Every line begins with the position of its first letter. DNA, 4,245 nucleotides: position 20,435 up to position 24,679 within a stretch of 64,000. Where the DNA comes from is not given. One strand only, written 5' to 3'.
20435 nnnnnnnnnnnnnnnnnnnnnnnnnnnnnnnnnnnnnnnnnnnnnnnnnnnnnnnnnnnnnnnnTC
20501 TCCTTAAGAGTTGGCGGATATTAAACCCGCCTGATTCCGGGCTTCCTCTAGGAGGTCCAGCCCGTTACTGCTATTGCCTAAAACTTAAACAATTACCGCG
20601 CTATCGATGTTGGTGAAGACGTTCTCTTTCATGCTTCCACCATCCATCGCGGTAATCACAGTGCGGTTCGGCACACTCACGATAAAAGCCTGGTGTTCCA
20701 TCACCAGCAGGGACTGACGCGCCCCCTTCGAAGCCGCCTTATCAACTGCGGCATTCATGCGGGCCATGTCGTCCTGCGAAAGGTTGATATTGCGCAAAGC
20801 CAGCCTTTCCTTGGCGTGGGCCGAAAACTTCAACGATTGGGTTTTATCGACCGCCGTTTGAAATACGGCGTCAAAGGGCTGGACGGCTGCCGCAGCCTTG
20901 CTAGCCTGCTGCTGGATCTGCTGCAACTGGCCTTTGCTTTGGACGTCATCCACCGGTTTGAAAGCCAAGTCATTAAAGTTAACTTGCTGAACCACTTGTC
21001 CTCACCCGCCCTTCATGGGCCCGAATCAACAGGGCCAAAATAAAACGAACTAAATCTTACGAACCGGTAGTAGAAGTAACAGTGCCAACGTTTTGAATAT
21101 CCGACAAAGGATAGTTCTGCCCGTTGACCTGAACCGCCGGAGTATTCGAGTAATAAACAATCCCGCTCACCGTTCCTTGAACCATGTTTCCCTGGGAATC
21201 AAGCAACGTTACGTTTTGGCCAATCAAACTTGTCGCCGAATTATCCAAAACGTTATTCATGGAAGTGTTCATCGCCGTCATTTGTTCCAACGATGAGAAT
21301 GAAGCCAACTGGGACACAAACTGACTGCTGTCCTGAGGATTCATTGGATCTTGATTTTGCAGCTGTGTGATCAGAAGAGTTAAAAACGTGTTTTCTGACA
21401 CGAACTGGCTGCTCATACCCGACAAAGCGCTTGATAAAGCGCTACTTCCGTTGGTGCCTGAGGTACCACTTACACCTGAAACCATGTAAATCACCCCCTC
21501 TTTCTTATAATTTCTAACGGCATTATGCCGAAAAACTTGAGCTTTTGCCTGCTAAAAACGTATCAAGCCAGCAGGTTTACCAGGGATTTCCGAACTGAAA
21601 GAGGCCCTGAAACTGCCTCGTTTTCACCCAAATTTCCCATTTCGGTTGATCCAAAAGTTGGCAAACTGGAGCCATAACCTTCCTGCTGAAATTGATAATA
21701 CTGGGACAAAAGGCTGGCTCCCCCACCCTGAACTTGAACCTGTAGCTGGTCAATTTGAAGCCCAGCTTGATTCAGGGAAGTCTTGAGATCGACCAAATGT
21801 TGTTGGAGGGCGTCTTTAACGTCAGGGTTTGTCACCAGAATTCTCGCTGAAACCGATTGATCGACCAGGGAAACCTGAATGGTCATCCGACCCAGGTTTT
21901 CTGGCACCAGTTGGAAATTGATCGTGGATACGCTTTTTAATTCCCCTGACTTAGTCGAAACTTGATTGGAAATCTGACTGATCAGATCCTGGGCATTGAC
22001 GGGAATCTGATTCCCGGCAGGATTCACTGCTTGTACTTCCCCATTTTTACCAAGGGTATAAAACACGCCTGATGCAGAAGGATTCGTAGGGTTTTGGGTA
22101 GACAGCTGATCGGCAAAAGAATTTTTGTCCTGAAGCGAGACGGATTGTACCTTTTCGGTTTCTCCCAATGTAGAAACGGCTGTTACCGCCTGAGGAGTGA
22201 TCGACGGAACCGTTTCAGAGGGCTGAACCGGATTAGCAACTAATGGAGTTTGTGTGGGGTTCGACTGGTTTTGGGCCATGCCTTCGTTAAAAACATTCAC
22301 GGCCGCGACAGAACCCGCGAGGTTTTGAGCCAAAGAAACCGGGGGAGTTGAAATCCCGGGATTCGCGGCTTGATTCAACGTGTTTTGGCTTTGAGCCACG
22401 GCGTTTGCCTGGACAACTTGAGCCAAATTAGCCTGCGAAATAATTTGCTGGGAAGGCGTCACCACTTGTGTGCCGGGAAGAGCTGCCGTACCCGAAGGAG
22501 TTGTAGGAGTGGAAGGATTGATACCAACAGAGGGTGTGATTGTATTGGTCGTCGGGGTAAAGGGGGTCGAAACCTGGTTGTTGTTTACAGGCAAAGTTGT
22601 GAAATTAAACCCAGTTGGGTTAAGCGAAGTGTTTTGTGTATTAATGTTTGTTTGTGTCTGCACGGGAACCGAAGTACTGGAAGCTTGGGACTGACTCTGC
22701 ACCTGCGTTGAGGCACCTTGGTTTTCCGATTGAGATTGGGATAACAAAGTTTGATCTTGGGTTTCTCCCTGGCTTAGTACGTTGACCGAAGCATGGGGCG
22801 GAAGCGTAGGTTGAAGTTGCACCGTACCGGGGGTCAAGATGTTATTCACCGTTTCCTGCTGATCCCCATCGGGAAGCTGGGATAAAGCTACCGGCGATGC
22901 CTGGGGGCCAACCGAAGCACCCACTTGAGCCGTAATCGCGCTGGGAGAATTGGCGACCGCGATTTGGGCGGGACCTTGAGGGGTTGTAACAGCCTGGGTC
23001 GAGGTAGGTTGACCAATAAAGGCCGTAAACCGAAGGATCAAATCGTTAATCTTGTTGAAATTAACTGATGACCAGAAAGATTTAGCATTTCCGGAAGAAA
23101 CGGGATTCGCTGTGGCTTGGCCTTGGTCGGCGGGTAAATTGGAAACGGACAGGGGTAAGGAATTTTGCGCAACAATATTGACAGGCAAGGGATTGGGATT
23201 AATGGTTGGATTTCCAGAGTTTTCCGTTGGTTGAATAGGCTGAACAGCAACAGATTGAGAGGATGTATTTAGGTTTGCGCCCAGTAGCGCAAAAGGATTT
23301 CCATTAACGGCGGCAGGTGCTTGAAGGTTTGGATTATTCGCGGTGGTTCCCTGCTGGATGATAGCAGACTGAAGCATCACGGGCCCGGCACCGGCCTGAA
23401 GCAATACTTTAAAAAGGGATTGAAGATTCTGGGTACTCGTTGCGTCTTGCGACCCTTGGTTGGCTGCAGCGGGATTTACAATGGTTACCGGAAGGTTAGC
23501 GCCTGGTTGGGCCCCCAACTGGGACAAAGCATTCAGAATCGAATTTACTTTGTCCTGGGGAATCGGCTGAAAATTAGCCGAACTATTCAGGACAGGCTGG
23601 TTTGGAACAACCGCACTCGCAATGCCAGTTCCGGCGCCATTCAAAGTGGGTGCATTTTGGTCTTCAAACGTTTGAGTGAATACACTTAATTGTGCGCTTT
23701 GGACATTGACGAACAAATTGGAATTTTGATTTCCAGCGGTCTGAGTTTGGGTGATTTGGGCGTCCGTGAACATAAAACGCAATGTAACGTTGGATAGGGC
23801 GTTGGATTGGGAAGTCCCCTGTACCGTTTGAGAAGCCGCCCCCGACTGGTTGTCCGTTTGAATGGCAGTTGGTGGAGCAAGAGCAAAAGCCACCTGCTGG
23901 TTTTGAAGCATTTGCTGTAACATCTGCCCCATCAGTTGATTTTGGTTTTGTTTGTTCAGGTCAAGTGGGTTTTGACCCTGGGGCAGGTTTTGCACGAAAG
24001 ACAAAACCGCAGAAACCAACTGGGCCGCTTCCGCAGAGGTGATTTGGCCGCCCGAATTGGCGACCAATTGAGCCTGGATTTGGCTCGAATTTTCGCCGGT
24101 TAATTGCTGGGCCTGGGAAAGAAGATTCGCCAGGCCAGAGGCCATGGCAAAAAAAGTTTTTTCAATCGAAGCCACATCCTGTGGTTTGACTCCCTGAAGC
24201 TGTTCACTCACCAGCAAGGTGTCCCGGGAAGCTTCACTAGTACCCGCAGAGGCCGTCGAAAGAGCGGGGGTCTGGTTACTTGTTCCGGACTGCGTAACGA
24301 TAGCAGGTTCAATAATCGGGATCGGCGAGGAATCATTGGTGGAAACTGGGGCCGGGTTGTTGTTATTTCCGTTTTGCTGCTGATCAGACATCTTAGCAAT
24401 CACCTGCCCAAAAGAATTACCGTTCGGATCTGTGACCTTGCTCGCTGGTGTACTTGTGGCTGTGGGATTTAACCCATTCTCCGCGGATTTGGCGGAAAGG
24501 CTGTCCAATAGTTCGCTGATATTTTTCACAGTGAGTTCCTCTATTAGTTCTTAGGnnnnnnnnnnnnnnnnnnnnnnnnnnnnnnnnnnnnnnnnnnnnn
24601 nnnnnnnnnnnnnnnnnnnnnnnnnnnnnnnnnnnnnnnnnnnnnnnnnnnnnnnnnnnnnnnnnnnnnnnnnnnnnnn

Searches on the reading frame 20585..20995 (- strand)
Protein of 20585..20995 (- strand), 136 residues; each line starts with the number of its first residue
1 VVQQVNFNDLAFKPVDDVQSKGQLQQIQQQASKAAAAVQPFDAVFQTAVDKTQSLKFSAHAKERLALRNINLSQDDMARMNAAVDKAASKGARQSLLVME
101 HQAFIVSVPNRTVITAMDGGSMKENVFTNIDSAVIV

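Call 6: search_protein_families(library=pfam, proteins=[window:20585-20995:-])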
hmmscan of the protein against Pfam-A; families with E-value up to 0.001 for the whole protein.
window:20585-20995:- (136 aa): 1 family
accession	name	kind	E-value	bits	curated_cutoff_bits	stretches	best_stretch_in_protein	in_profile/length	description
PF12611.13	Flagellar_put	-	3.7e-15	55.8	21.1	1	112-135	1-24/24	Putative flagellar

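Call 80: search_protein_families(library=ncbifam, proteins=[window:20585-20995:-], max_evalue=0.01)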
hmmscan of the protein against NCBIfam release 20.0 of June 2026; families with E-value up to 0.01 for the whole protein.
window:20585-20995:- (136 aa): 1 family
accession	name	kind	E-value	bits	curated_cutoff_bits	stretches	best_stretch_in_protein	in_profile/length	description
TIGR02530.1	flg_new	equivalog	2.6e-33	114.6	83.2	1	41-136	2-96/96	TIGR02530 family flagellar biosynthesis protein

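Call 82: search_solved_structures(query=window:20585-20995:-, max_evalue=10)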
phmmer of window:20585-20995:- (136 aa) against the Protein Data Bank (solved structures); distinct sequences matched with E-value up to 10: 4.
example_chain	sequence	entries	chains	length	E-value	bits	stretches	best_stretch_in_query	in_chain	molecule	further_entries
6jlc_A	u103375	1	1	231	0.05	17.5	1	13-90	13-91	CAMP factor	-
2nup_C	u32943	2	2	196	0.55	14.1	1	10-96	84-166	Vesicle-trafficking protein SEC22b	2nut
8hr0_C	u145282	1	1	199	0.58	14.1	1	10-96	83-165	Vesicle-trafficking protein SEC22b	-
3jqh_A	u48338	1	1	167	2.8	11.9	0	21-90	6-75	C-type lectin domain family 4 member M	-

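Call 84: find_homologous_proteins(query=window:20585-20995:-, max_evalue=0.00001)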
Query window:20585-20995:- (136 aa): 6634 proteins with E <= 0.00001 among 6702 candidates; the best 120 are listed.
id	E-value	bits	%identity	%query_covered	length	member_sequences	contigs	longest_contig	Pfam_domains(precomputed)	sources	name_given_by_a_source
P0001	1.2e-76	272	99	100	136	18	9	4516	PF12611.14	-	-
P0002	1.8e-70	252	93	100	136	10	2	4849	PF12611.14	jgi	jgi:flagellar operon protein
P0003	3.0e-59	216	80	100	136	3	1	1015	PF12611.14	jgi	-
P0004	5.4e-59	215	81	100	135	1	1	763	PF12611.14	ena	-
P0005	1.4e-58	214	79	100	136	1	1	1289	PF12611.14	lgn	-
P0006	2.3e-58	213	80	100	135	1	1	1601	PF12611.14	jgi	jgi:flagellar operon protein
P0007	2.7e-58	213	81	100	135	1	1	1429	PF12611.14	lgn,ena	-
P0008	2.8e-58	213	80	100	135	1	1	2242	PF12611.14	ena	-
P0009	6.2e-58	212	80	100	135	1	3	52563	PF12611.14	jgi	jgi:flagellar operon protein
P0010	7.4e-58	212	80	100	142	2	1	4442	PF12611.14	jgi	jgi:flagellar operon protein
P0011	9.1e-58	211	80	100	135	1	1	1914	PF12611.14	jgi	-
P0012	9.4e-58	211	78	100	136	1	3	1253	PF12611.14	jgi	-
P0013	1.1e-57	211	81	100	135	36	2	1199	PF12611.14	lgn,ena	-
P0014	1.6e-57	211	79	100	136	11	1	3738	PF12611.14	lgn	-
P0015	4.9e-57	209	79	100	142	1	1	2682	PF12611.14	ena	-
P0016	4.9e-57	209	79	100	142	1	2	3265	PF12611.14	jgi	jgi:flagellar operon protein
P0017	5.5e-57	209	78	100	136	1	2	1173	PF12611.14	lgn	-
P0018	9.9e-57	208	78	100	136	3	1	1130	PF12611.14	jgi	-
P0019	1.3e-56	208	77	100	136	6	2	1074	PF12611.14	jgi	-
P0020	1.9e-56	207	77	100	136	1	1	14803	PF12611.14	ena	-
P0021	2.2e-56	207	78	100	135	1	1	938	PF12611.14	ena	-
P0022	2.6e-56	207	78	100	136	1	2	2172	PF12611.14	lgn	-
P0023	3.1e-56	207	77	100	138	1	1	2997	PF12611.14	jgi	-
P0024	3.1e-56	207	77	99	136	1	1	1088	PF12611.14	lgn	-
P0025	4.6e-56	206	77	100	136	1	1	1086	PF12611.14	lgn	-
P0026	4.9e-56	206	76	100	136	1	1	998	PF12611.14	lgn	-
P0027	5.2e-56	206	77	100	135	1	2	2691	PF12611.14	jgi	jgi:flagellar operon protein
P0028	5.7e-56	206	76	100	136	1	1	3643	PF12611.14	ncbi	-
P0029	6.2e-56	206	76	100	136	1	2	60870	PF12611.14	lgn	-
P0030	7.4e-56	205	76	100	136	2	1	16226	PF12611.14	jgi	-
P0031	7.9e-56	205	78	100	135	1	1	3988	PF12611.14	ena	-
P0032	8.7e-56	205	78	100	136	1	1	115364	PF12611.14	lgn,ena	-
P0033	9.9e-56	205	77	100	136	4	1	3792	PF12611.14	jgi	-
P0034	1.0e-55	205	76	100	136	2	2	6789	PF12611.14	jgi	-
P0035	1.3e-55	205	76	100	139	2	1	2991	PF12611.14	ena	-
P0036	1.3e-55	205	77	100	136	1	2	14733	PF12611.14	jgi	jgi:flagellar operon protein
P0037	1.6e-55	204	76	100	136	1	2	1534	PF12611.14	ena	-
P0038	1.9e-55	204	76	100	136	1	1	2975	PF12611.14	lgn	-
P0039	2.0e-55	204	78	97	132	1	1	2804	PF12611.14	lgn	-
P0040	2.0e-55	204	78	100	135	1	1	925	PF12611.14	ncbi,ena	-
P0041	2.1e-55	204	76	100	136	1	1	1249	PF12611.14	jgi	jgi:flagellar operon protein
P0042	2.2e-55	204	76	100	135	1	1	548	PF12611.14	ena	-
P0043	2.4e-55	204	76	100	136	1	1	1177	PF12611.14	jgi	jgi:flagellar operon protein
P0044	2.7e-55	204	83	93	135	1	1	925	PF12611.14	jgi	jgi:flagellar operon protein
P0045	3.1e-55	203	76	100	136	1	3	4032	PF12611.14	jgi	jgi:flagellar operon protein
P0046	3.1e-55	203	76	100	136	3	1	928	PF12611.14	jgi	jgi:flagellar operon protein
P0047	3.3e-55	203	76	100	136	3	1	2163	PF12611.14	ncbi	-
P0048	3.9e-55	203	76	100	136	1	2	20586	PF12611.14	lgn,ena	-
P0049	4.5e-55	203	76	100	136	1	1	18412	PF12611.14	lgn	-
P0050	5.6e-55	203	76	100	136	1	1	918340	PF12611.14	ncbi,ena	-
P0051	5.7e-55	202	76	100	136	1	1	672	PF12611.14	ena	-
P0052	8.1e-55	202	76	100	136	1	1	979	PF12611.14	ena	-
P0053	1.0e-54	202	76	100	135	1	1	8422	PF12611.14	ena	-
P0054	1.2e-54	201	77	100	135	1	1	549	PF12611.14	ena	-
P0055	1.4e-54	201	75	100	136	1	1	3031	PF12611.14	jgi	jgi:flagellar operon protein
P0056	1.4e-54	201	76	100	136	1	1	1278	PF12611.14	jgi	jgi:flagellar operon protein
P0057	3.1e-54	200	74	100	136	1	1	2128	PF12611.14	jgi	-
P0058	3.4e-54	200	75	100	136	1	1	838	PF12611.14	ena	-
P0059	6.1e-54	199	76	100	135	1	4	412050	PF12611.14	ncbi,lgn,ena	-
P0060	6.6e-54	199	74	100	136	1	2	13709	PF12611.14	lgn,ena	-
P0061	6.9e-54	199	76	100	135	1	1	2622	PF12611.14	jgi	jgi:flagellar operon protein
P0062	8.2e-54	199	75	100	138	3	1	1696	PF12611.14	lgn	-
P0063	8.9e-54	199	74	100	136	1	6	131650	PF12611.14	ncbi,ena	-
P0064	9.1e-54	199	74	100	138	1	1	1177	PF12611.14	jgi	jgi:flagellar operon protein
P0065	9.8e-54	199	76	100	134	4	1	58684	PF12611.14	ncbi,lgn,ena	-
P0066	1.0e-53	198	75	100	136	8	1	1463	PF12611.14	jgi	jgi:flagellar operon protein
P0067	1.4e-53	198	73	100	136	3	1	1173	PF12611.14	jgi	jgi:flagellar operon protein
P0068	1.4e-53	198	77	100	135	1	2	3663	PF12611.14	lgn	-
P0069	1.4e-53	198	77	100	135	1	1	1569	PF12611.14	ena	-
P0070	1.5e-53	198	74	100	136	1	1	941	PF12611.14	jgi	jgi:flagellar operon protein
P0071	1.5e-53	198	73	100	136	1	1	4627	PF12611.14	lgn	-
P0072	1.6e-53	198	74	100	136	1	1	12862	PF12611.14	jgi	-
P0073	1.6e-53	198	74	100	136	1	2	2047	PF12611.14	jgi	jgi:flagellar operon protein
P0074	1.8e-53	198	74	100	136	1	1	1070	PF12611.14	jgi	jgi:flagellar operon protein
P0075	2.0e-53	198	74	100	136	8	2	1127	PF12611.14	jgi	jgi:flagellar operon protein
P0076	2.0e-53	198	74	100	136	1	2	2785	PF12611.14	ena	-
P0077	3.7e-53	197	78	100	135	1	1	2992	PF12611.14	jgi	-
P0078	3.9e-53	197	75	100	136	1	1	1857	PF12611.14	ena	-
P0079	5.2e-53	196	74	100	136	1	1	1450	PF12611.14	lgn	-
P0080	6.4e-53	196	77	100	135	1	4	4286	PF12611.14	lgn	-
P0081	6.5e-53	196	74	100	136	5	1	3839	PF12611.14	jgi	jgi:flagellar operon protein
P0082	8.5e-53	195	74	100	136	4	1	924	PF12611.14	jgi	-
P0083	8.5e-53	195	74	100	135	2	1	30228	PF12611.14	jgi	jgi:flagellar operon protein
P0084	9.2e-53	195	74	100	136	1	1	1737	PF12611.14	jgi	jgi:flagellar operon protein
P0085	1.5e-52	195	74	100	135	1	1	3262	PF12611.14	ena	-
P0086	1.8e-52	194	74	100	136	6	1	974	PF12611.14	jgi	-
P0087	3.1e-52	194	75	100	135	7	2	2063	PF12611.14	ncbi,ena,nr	ncbi:MAG TPA: TIGR02530 family flagellar biosynthesis protein [bacterium]|nr:TIGR02530 family flagel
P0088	3.4e-52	194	71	100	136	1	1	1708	PF12611.14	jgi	-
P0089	4.8e-52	193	76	100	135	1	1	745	PF12611.14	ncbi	-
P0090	5.0e-52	193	78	92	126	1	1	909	PF12611.14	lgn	-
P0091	9.5e-52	192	74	100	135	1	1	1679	PF12611.14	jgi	jgi:flagellar operon protein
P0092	1.1e-51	192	74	100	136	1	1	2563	PF12611.14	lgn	-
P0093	1.3e-51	192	79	92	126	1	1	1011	PF12611.14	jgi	-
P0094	1.6e-51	191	75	100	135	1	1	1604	PF12611.14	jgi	-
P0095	3.0e-51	190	74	100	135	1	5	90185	PF12611.14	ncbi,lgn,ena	-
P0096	3.1e-51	190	74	100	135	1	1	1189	PF12611.14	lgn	-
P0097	4.7e-51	190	76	92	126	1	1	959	PF12611.14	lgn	-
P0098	5.5e-51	190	78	92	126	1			PF12611.14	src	-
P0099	7.1e-51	189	74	100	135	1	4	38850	PF12611.14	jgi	-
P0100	8.4e-51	189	71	100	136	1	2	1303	PF12611.14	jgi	jgi:flagellar operon protein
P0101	8.5e-51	189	73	100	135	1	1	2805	PF12611.14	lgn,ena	-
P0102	1.0e-50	189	74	100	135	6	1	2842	PF12611.14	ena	-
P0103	1.1e-50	189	74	100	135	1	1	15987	PF12611.14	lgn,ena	-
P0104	2.5e-50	188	71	100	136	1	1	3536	PF12611.14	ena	-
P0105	2.6e-50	188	77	92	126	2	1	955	PF12611.14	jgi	-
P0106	3.0e-50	187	76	92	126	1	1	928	PF12611.14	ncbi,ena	-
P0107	3.0e-50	187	77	92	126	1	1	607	PF12611.14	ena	-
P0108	3.8e-50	187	72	100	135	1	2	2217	PF12611.14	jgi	jgi:flagellar operon protein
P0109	3.9e-50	187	71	100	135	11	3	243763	PF12611.14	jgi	jgi:flagellar operon protein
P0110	4.0e-50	187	74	100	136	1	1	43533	PF12611.14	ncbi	-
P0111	4.0e-50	187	74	97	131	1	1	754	PF12611.14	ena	-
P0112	5.3e-50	186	77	90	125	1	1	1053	PF12611.14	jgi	jgi:flagellar operon protein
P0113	7.3e-50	186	71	100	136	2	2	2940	PF12611.14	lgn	-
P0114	8.5e-50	186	70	100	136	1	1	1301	PF12611.14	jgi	jgi:flagellar operon protein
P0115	1.6e-49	185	76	92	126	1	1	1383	PF12611.14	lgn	-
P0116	1.9e-49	185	71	100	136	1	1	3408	PF12611.14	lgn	-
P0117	2.7e-49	184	69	100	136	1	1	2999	PF12611.14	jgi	jgi:flagellar operon protein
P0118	3.0e-49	184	70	100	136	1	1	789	PF12611.14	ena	-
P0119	3.2e-49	184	69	100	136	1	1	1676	PF12611.14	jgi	jgi:flagellar operon protein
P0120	4.5e-49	183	70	100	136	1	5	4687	PF12611.14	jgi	jgi:flagellar operon protein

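Call 92: predict_structure(alignment_id=A9)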
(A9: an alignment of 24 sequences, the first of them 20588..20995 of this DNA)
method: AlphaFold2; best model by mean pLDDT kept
length: 136 residues; sequences in the alignment: 24
mean_pLDDT: 44.8   pTM: 0.30
mean pLDDT of the five models: 44.8, 40.0, 39.3, 38.4, 38.4
residues with pLDDT >= 90: 0; 70-90: 1; 50-70: 35; < 50: 100
segments of 3 or more residues with pLDDT < 50: 1-19, 33-61, 63-65, 94-136
pLDDT, mean of each block of 10 residues (from residue 1): 40 44 53 46 37 43 50 63 60 43 40 39 35 29
secondary structure, 60 per line:
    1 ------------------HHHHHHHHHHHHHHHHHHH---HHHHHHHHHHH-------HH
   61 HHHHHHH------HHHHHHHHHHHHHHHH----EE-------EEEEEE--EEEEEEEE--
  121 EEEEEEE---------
elements in order: H19-37 H41-51 H59-67 H74-89 E103-108 E111-118 E121-127

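Call 99: search_protein_representatives(protein=window:20588-20995:-)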
Query: 136 residues. Proteins with E-value up to 0.001 (for the whole library): 1980; up to 1e-10: 1441; up to 1e-30: 3. The best 150 are listed.
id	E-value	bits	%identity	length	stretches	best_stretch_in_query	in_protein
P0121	6.9e-36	139.4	70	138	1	10-136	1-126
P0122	9.2e-32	126.1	54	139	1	1-136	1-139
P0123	2.3e-31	124.9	55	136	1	21-135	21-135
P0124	5.4e-30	120.4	50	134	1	3-136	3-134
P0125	4.2e-28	114.4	62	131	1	39-135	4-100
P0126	1.6e-27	112.4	61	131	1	35-136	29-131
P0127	2.4e-27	111.9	51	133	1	22-135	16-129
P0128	7.5e-27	110.3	59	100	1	40-136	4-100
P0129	8.4e-27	110.2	55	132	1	29-136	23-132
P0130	1.3e-26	109.6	57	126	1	34-135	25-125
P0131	3.0e-26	108.4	54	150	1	8-135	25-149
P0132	4.0e-26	108.0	55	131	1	31-136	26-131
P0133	2.9e-25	105.2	60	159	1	37-136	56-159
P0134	3.8e-25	104.8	50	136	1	19-135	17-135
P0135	7.0e-25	104.0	49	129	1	19-135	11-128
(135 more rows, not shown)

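Call 105: predict_structure(alignment_id=A10)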
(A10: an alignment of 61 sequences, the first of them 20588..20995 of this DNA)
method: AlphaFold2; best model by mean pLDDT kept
length: 136 residues; sequences in the alignment: 61
mean_pLDDT: 82.8   pTM: 0.61
mean pLDDT of the five models: 82.8, 81.4, 80.8, 80.7, 79.9
residues with pLDDT >= 90: 81; 70-90: 18; 50-70: 34; < 50: 3
segments of 3 or more residues with pLDDT < 50: 16-18
pLDDT, mean of each block of 10 residues (from residue 1): 62 52 58 64 78 89 95 95 96 97 96 95 91 95
secondary structure, 60 per line:
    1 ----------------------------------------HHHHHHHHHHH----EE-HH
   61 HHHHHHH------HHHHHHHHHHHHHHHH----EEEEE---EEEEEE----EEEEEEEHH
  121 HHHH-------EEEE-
elements in order: H41-51 H59-67 H74-89 E94-98 E102-107 E112-118 H119-124 E132-135

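Call 107: fold_search(model_id=the predicted structure, library=pdb)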
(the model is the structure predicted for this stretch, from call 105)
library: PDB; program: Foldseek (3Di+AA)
matches with E <= 10: 753; with E <= 0.001: 0
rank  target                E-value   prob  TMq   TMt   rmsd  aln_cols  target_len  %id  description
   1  2muy_MODEL_1_A        3.0e-01  0.14  0.18  0.26   8.8        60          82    8  The solution structure of the FtsH periplasmic N-domain (released 2015-01-28)
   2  8p7x_n                3.2e-01  0.28  0.24  0.28   5.5        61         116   13  Mycoplasma pneumoniae 70S ribosome in chloramphenicol-treated cells (released 2024-11-20)
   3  7pwo_O1               3.2e-01  0.10  0.15  0.16   8.6        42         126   19  Cryo-EM structure of Giardia lamblia ribosome at 2.75 A resolution (released 2022-04-20)
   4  4czj_A                4.5e-01  0.08  0.18  0.09  12.2       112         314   14  C. crescentus MreB, double filament, AMPPNP (released 2014-06-11)
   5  2hfo_C                4.8e-01  0.10  0.18  0.18  10.7        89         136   11  Crystal Structures of the Synechocystis Photoreceptor Slr1694 Reveal Distinct Structural States Related to Signaling (released 2006-12-19)
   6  6q97_O                5.1e-01  0.20  0.22  0.25   6.0        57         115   19  Structure of tmRNA SmpB bound in A site of E. coli 70S ribosome (released 2019-03-13)
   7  2f9t_B                5.9e-01  0.11  0.21  0.13  15.4       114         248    9  Structure of the type III CoaA from Pseudomonas aeruginosa (released 2006-08-22)
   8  2f9t_A                8.2e-01  0.21  0.21  0.13   3.2        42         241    7  Structure of the type III CoaA from Pseudomonas aeruginosa (released 2006-08-22)
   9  4cze                  8.2e-01  0.08  0.17  0.09   5.6        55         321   11  C. crescentus MreB, double filament, empty (released 2014-06-11)
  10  7c4j_L                8.7e-01  0.16  0.23  0.09   4.3        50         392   14  Cryo-EM structure of the yeast Swi/Snf complex in a nucleosome free state (released 2020-07-15)
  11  8a3w_k                8.7e-01  0.13  0.21  0.33   6.9        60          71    8  CRYO-EM STRUCTURE OF LEISHMANIA MAJOR 80S RIBOSOME : WILD TYPE (released 2023-12-20)
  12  6r5q_MM               8.7e-01  0.08  0.16  0.16   4.5        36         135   11  Structure of XBP1u-paused ribosome nascent chain complex (post-state) (released 2019-07-10)
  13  9zbp_A                9.3e-01  0.13  0.20  0.09   4.9        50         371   12  Helical Reconstruction of the Complex of Pseudo-Acetylated Human Cardiac Actin (K326/328Q) and Tropomyosin (released 2026-01-14)
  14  8gt4_A                9.3e-01  0.12  0.19  0.08   3.6        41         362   15  Crystal structure of human cardiac alpha actin Q137A mutant (AMPPNP state) in complex with fragmin F1 domain (released 2023-03-08)
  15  4v0b_A                9.3e-01  0.11  0.19  0.33   8.5        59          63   10  Escherichia coli FtsH hexameric N-domain (released 2015-01-21)
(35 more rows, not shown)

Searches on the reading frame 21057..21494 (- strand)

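Call 6: search_protein_families(library=pfam, proteins=[window:21057-21494:-])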
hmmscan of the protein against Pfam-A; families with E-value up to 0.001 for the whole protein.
window:21057-21494:- (145 aa): 1 family
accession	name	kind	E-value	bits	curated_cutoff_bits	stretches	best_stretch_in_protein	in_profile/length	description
PF03963.19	FlgD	-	1.3e-22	80.3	27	1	15-80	9-74/75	Flagellar hook capping protein - N-terminal region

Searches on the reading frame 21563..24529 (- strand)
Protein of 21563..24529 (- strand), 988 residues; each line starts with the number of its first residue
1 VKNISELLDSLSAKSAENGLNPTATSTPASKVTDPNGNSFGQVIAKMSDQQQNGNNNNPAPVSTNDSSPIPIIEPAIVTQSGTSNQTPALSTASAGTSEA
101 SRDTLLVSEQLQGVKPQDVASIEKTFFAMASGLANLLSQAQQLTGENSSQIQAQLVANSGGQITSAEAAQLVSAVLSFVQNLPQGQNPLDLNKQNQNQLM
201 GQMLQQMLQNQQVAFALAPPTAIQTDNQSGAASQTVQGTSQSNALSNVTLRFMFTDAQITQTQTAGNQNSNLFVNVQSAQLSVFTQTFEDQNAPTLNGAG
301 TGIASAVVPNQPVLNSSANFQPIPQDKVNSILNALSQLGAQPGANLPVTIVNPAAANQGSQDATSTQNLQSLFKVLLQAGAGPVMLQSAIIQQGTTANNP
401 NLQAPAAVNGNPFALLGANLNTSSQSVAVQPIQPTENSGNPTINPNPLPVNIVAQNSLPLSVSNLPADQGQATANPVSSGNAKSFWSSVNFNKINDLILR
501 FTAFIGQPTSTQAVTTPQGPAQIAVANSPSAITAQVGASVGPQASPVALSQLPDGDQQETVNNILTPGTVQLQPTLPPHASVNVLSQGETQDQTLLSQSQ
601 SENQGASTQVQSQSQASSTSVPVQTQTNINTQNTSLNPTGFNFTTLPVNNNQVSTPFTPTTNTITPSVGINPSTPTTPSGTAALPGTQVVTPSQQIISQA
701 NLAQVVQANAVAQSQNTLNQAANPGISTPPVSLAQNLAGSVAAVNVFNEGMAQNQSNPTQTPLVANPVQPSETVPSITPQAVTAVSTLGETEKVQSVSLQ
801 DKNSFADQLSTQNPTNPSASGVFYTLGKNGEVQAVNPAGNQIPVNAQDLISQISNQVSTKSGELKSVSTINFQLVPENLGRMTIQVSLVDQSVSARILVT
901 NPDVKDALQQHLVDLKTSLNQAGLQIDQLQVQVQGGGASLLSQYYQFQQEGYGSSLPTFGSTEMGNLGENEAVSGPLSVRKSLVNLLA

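Call 19: search_protein_families(library=pfam, proteins=[window:21563-24529:-])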
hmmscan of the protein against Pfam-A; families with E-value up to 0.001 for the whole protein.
window:21563-24529:- (988 aa): 1 family
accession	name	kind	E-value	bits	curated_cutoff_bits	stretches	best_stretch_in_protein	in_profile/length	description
PF02120.21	Flg_hook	-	4.1e-18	65.4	29.8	1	865-937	10-82/85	Flagellar hook-length control protein FliK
